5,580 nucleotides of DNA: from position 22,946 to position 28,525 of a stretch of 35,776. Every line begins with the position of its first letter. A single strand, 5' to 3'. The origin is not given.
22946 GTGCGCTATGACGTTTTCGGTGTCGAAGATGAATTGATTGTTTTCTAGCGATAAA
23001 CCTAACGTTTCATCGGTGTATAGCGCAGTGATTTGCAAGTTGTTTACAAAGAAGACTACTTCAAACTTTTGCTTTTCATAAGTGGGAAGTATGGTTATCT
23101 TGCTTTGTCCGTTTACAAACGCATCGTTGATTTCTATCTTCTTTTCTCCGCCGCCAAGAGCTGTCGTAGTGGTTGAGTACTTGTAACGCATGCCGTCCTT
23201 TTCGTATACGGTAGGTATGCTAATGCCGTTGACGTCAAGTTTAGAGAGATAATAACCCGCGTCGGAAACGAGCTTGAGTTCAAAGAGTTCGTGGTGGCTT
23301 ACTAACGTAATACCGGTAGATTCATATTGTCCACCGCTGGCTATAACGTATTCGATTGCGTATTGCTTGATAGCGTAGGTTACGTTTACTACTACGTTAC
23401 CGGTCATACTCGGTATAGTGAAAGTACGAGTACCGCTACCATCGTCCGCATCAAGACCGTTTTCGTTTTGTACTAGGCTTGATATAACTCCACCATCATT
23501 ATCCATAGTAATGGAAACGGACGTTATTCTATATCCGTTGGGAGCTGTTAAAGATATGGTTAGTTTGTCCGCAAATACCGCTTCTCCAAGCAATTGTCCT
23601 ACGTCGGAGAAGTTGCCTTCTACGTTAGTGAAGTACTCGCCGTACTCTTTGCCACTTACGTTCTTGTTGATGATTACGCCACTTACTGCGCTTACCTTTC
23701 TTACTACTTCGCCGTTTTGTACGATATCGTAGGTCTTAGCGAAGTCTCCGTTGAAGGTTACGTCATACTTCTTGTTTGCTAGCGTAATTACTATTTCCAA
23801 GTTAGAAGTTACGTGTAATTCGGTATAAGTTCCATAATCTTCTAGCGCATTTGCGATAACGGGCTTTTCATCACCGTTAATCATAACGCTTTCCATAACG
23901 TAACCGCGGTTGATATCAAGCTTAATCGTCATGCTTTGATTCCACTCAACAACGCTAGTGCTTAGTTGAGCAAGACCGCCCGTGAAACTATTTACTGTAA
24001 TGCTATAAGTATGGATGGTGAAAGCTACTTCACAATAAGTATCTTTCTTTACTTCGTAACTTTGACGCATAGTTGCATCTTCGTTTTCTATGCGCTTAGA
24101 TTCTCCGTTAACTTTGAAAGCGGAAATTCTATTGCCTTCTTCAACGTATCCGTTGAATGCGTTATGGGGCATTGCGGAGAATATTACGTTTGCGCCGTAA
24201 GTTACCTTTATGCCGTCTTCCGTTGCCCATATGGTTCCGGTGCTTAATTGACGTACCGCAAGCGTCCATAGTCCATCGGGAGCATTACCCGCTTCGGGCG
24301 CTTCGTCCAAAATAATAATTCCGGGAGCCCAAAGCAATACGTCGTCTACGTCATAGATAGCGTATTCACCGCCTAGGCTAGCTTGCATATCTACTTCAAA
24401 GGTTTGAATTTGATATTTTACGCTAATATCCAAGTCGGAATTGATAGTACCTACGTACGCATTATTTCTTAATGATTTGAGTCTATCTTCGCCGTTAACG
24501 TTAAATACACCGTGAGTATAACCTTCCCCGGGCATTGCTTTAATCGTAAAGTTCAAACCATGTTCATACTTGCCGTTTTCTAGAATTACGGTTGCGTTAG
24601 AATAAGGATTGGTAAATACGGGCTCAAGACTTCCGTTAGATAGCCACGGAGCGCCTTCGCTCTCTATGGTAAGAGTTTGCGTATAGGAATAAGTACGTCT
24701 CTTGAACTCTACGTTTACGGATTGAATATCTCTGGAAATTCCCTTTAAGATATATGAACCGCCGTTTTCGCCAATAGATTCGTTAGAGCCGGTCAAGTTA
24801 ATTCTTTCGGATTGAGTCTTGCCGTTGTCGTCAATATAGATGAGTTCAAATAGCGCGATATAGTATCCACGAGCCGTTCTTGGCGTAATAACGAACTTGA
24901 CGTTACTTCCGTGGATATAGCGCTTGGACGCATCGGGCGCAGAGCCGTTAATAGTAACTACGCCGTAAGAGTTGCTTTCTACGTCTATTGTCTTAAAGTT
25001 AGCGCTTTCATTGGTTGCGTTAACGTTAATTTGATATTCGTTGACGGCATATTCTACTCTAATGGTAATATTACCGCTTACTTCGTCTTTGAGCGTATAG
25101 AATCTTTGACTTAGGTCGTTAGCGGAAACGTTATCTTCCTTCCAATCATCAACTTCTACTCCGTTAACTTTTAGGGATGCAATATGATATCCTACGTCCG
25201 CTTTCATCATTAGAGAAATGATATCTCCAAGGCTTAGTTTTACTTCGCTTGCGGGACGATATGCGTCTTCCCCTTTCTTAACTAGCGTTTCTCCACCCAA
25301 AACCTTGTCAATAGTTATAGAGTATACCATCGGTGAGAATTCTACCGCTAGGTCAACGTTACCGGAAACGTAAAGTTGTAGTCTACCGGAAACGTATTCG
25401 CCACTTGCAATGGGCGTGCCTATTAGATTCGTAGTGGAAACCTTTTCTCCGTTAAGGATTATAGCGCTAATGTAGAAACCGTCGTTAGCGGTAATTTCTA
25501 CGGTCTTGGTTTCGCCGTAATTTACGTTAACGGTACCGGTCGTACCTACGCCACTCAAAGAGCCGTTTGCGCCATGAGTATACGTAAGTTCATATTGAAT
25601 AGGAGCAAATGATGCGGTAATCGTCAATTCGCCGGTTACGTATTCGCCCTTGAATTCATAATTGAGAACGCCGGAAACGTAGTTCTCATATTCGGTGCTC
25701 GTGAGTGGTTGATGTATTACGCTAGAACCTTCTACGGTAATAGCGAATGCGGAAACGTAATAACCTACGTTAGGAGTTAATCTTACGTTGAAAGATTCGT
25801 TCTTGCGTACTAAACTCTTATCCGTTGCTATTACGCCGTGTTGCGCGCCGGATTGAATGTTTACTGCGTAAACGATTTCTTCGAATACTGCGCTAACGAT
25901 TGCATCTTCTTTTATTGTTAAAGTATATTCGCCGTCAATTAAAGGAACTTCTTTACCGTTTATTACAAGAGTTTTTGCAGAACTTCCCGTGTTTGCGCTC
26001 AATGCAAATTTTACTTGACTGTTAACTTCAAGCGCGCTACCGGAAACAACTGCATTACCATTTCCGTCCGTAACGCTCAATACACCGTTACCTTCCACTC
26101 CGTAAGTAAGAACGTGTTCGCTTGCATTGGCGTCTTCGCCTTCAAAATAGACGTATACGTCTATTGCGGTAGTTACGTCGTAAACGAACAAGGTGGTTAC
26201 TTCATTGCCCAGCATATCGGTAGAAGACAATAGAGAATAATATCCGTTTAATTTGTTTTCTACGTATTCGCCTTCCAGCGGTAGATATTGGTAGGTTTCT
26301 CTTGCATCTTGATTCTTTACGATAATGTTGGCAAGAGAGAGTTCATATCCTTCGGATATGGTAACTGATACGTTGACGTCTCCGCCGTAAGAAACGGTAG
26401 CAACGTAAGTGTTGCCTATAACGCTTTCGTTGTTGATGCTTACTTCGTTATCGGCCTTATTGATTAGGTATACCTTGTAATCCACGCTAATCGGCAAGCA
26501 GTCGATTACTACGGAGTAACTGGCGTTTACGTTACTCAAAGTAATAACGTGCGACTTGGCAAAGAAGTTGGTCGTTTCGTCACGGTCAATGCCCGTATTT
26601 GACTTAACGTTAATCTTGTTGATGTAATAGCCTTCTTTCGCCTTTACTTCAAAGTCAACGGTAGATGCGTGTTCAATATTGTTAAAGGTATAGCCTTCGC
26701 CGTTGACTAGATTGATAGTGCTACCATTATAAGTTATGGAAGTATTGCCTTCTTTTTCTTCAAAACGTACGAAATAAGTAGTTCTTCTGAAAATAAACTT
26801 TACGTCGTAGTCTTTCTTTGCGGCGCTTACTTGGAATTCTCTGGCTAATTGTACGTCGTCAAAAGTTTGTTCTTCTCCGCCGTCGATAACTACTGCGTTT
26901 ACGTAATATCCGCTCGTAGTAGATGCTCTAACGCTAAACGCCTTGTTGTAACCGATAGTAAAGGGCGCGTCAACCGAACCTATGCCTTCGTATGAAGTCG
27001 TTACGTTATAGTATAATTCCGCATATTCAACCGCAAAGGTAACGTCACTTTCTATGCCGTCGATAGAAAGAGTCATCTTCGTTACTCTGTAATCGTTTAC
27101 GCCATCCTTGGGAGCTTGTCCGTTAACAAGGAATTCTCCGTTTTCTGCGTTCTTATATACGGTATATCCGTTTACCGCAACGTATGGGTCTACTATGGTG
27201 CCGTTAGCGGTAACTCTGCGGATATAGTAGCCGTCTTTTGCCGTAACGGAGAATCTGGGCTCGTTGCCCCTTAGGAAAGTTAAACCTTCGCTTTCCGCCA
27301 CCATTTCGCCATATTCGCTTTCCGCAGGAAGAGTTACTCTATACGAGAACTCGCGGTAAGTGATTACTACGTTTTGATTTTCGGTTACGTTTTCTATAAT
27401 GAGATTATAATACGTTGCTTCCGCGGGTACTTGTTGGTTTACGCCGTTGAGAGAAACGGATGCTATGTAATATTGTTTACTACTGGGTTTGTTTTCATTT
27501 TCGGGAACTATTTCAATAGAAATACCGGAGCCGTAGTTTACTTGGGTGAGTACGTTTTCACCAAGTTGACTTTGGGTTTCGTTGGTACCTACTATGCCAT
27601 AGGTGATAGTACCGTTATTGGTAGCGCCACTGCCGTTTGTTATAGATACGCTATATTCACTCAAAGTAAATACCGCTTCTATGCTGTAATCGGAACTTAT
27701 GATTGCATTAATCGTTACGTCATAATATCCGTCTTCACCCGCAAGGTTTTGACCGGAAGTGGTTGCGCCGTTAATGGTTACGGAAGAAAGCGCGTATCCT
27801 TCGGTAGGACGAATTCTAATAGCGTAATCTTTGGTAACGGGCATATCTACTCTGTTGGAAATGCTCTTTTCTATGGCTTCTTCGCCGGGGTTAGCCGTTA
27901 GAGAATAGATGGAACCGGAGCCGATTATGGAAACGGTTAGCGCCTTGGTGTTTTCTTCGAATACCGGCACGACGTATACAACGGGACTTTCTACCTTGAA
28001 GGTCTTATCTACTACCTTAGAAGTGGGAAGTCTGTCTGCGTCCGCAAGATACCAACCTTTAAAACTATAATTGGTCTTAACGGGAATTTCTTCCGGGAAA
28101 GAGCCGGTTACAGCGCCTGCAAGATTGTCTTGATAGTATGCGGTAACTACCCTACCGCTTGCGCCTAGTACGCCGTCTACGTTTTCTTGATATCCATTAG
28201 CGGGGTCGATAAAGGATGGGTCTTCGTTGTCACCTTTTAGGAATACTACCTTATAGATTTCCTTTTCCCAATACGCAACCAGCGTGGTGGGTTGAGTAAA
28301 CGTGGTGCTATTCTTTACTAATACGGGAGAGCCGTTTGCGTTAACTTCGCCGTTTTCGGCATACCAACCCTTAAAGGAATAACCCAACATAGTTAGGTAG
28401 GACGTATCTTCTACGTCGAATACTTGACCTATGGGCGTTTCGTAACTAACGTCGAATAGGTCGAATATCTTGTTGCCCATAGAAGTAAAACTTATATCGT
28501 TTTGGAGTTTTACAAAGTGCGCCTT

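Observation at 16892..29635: A single 12.7-kb gene encodes a 4,247-aa fibre anchored by its N-terminus, with no cell-wall sorting signal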

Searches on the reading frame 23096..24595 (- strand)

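Call 10: search_protein_families(library=pfam, proteins=[window:23096-24595:-], max_evalue=1)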
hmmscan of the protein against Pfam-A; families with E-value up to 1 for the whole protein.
window:23096-24595:- (500 aa): 1 family
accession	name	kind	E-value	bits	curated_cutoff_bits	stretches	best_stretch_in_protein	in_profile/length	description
PF18998.6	Flg_new_2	-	0.00021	21.7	23.6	1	4-29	14-38/73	Divergent InlB B-repeat domain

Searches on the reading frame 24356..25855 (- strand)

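Call 10: search_protein_families(library=pfam, proteins=[window:24356-25855:-], max_evalue=1)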
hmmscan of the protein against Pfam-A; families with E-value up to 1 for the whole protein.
window:24356-25855:- (500 aa): 3 families
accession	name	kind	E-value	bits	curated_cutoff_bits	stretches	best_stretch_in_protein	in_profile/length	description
PF18998.6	Flg_new_2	-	8.5e-08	32.5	23.6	1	415-449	5-38/73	Divergent InlB B-repeat domain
PF05088.18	Bac_GDH_CD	-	0.043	12.8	22.8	1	195-295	347-449/497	Bacterial NAD-glutamate dehydrogenase, catalytic domain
PF25077.1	DUF7800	-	0.1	13.2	27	1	272-313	26-67/89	Domain of unknown function (DUF7800)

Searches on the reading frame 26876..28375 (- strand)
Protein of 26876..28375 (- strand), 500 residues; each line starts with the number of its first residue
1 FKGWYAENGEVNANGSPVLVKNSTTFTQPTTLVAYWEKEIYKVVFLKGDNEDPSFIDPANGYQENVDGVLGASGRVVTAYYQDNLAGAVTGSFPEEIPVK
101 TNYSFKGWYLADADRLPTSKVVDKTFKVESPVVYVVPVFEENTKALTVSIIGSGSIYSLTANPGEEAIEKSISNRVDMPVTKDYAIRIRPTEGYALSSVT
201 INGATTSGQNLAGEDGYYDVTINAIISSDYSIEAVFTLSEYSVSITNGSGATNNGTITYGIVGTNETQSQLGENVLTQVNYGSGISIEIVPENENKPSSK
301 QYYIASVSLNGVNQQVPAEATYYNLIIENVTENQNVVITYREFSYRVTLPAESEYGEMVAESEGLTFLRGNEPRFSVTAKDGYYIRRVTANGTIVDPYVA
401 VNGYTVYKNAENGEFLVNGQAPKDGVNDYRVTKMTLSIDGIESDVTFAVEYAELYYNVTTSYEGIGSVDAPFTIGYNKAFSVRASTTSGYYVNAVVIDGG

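Call 10: search_protein_families(library=pfam, proteins=[window:26876-28375:-], max_evalue=1)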
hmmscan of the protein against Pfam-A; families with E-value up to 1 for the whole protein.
window:26876-28375:- (500 aa): 4 families
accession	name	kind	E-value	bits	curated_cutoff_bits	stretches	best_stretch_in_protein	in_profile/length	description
PF09479.16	Flg_new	-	0.012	16.2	27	1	96-112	26-42/65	Listeria-Bacteroides repeat domain (List_Bact_rpt)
PF24594.1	DUF7618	-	0.027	15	27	1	349-407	10-67/107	Family of unknown function (DUF7618)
PF22312.2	SgrA_ig-like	-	0.033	14.8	27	1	256-286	37-67/110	SgrA, immunoglobulin-like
PF17161.10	DUF5123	-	0.96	11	35.1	0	379-424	58-105/113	Domain of unknown function (DUF5123)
